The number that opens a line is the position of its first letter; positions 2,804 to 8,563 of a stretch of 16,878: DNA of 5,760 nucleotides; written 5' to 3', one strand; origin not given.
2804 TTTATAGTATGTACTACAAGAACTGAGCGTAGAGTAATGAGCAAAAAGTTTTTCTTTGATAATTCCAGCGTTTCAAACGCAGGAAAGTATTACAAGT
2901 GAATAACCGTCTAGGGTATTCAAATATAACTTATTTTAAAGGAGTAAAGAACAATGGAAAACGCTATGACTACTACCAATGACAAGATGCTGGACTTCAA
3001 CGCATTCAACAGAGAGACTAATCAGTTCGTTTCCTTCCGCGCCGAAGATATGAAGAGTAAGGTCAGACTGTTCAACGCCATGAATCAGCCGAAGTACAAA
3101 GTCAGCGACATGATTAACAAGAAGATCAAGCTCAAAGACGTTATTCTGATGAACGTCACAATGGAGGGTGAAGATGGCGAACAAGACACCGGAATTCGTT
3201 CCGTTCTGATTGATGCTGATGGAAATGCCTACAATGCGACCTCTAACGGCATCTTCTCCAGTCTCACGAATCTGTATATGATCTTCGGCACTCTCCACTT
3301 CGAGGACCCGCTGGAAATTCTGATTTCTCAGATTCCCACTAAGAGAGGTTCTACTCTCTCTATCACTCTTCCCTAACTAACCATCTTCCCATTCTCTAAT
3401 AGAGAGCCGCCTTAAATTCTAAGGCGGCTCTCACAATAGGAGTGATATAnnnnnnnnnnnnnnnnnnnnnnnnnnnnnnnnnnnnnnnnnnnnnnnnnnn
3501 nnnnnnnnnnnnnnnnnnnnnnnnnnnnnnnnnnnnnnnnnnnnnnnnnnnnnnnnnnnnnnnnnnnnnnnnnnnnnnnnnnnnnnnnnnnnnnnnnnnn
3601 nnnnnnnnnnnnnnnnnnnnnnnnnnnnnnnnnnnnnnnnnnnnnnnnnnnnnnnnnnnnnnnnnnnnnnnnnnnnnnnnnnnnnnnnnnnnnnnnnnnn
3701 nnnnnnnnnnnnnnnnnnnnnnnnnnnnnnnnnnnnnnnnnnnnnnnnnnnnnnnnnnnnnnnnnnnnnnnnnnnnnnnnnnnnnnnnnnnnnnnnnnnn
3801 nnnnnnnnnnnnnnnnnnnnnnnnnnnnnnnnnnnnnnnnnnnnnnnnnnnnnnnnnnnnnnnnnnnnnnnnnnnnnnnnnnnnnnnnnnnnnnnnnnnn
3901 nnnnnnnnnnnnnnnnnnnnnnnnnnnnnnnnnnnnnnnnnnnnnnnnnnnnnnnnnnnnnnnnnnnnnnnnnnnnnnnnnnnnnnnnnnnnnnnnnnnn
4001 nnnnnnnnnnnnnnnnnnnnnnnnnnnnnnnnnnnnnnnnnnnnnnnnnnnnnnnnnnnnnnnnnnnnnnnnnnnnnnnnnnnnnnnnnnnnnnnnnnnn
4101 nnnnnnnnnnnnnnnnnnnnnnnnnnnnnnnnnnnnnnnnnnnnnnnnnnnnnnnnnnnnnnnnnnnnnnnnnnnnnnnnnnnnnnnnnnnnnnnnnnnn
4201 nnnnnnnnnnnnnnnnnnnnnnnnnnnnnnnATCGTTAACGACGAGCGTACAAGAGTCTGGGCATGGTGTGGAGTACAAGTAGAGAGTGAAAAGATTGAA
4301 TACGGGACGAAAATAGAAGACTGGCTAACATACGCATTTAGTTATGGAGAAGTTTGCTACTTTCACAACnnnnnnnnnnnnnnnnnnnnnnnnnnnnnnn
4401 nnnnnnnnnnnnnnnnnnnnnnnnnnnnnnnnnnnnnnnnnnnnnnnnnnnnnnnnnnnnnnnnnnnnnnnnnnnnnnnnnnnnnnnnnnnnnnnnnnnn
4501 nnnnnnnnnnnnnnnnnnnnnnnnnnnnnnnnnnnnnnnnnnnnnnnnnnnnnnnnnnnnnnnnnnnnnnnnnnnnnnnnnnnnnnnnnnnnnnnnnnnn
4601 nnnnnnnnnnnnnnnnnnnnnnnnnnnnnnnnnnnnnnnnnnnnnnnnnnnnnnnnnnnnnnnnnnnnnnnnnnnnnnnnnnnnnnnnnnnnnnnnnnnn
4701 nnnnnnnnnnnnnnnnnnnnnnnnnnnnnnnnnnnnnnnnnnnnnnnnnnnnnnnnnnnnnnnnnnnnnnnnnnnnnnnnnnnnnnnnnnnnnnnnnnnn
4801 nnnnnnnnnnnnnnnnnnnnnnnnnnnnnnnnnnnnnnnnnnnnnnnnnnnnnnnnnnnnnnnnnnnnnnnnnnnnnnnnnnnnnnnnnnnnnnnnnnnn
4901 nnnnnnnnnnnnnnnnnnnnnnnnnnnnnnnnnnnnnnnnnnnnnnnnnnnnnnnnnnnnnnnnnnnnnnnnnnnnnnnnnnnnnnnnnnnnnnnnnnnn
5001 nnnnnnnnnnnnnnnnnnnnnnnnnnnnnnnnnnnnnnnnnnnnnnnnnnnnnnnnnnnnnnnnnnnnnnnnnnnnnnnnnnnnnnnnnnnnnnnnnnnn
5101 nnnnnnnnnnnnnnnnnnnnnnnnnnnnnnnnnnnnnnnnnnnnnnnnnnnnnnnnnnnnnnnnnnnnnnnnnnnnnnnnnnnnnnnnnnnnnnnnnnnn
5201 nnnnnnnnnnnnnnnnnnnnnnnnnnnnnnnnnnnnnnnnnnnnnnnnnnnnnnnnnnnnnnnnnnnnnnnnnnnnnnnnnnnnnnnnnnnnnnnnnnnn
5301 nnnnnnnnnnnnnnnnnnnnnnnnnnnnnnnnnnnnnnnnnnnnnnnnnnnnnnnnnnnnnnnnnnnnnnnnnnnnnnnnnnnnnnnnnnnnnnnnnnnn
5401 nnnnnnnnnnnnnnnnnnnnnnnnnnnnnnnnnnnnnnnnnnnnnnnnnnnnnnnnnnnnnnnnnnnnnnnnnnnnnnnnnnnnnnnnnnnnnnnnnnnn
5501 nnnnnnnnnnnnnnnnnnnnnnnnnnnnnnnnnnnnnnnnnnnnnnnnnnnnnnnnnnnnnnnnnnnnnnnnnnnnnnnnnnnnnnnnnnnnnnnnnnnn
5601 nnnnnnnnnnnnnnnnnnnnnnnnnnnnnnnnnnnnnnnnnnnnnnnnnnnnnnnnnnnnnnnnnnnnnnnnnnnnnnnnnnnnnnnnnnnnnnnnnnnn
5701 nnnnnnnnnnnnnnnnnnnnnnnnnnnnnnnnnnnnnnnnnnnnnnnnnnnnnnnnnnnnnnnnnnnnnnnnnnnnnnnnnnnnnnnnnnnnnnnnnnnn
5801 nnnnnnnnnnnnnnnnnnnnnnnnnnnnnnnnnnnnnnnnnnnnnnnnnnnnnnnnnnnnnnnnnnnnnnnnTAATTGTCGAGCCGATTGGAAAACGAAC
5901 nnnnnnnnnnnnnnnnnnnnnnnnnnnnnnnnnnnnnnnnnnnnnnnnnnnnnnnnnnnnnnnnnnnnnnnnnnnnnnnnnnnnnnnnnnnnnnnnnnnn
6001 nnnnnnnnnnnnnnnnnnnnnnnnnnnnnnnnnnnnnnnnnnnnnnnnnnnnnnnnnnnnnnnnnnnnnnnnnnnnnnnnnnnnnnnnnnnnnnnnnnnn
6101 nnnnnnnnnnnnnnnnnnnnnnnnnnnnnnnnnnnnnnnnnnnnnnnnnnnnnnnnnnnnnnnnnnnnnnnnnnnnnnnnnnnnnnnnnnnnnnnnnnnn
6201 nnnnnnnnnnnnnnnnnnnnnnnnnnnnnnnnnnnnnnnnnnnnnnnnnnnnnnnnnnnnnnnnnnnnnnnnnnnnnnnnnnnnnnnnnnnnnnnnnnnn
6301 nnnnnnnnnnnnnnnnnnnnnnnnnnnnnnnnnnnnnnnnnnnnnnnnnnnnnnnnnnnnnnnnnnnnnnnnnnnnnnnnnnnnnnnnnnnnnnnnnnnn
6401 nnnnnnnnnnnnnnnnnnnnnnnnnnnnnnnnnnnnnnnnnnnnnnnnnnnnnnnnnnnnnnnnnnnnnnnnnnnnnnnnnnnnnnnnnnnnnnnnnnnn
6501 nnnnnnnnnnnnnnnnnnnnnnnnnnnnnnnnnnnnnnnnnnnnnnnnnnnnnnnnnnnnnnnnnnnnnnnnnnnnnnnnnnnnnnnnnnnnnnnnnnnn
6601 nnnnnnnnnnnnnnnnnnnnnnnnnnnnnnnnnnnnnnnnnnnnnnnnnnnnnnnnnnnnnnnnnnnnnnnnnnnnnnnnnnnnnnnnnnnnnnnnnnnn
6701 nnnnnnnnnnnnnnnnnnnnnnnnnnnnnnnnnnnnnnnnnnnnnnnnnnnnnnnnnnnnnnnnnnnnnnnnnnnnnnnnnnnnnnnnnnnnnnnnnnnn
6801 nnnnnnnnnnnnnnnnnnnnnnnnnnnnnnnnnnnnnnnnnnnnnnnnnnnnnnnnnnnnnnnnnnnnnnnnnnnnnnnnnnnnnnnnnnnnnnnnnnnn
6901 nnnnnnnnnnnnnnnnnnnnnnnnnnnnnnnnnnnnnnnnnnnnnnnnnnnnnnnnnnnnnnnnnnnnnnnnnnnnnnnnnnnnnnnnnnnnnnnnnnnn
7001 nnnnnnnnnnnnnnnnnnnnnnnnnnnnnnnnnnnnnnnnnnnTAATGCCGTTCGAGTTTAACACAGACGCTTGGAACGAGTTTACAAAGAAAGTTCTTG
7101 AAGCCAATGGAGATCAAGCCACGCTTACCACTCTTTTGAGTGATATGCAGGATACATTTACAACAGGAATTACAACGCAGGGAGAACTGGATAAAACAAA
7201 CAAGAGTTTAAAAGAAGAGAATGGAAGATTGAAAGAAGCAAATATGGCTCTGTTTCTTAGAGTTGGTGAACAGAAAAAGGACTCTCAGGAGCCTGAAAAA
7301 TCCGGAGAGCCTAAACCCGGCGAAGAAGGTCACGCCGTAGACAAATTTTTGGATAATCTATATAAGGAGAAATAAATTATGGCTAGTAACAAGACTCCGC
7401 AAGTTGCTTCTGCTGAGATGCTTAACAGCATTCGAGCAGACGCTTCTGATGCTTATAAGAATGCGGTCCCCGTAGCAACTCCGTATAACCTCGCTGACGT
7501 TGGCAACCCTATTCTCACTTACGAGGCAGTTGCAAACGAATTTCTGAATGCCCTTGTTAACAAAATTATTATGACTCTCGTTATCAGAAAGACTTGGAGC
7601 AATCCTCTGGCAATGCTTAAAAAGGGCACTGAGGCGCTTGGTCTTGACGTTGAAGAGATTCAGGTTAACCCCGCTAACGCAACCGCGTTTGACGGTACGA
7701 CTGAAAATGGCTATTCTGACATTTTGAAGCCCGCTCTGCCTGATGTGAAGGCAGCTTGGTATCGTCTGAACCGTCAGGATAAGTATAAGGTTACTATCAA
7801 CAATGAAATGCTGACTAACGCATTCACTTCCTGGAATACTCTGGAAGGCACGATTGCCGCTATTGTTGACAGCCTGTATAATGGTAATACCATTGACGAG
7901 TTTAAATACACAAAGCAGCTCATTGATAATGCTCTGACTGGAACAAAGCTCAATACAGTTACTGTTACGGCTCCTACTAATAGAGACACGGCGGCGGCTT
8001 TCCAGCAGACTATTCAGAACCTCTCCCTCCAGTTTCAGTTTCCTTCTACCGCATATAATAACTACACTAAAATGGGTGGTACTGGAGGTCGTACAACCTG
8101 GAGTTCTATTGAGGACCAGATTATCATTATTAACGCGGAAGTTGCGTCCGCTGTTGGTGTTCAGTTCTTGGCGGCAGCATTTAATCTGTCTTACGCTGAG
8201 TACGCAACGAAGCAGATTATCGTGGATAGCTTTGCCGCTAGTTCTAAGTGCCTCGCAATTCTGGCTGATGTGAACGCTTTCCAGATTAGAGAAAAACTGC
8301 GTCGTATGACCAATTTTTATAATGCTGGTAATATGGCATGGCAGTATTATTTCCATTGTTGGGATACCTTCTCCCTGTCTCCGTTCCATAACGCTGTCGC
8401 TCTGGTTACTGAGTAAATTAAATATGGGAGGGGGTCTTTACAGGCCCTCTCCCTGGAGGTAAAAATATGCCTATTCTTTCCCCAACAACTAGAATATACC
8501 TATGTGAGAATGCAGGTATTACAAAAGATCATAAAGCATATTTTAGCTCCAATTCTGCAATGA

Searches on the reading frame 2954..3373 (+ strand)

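Call 82: search_protein_families(library=phrogs, proteins=[window:2954-3373:+], max_evalue=0.001)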
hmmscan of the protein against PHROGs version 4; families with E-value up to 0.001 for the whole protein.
window:2954-3373:+ (140 aa): 1 family
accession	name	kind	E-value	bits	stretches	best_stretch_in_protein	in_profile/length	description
phrog_6243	-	DNA, RNA and nucleotide metabolism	1.2e-24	88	1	2-139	23-164/166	single strand DNA binding protein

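Call 84: search_protein_families(library=pfam, proteins=[window:2954-3373:+], max_evalue=0.01)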
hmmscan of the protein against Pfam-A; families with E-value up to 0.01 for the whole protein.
window:2954-3373:+ (140 aa): 1 family
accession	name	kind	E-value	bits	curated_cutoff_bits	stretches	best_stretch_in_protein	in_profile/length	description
PF17427.7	Phi29_Phage_SSB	-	2.6e-15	57.2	25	1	25-134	8-116/123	Phage Single-stranded DNA-binding protein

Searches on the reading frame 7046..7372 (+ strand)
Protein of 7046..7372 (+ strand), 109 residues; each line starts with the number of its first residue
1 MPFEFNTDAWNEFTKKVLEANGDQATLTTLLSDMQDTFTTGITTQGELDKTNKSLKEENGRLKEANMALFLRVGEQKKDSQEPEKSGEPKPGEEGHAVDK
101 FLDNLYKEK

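Call 10: search_protein_families(library=phrogs, proteins=[window:7046-7372:+], max_evalue=0.001)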
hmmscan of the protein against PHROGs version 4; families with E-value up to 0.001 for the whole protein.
window:7046-7372:+ (109 aa): 1 family
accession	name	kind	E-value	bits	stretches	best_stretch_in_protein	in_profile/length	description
phrog_10439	-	head and packaging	3.1e-07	31.8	1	6-85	4-83/101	head scaffolding protein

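Call 11: search_protein_families(library=pfam, proteins=[window:7046-7372:+], max_evalue=0.01)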
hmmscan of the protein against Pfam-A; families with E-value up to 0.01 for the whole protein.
window:7046-7372:+ (109 aa): 0 families

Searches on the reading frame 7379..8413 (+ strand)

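Call 10: search_protein_families(library=phrogs, proteins=[window:7379-8413:+], max_evalue=0.001)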
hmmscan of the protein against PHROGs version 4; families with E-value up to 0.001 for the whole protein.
window:7379-8413:+ (345 aa): 1 family
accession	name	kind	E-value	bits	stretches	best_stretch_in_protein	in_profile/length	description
phrog_2006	-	head and packaging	1.7e-83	281.8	1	7-344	6-375/385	major head protein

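Call 11: search_protein_families(library=pfam, proteins=[window:7379-8413:+], max_evalue=0.01)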
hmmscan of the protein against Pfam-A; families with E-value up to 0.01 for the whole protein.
window:7379-8413:+ (345 aa): 1 family
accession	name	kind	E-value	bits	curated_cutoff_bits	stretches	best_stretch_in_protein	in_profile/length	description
PF25622.1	Phi29_MCP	-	7e-97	325.1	27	1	15-343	1-323/323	Phi29-like phage major capsid protein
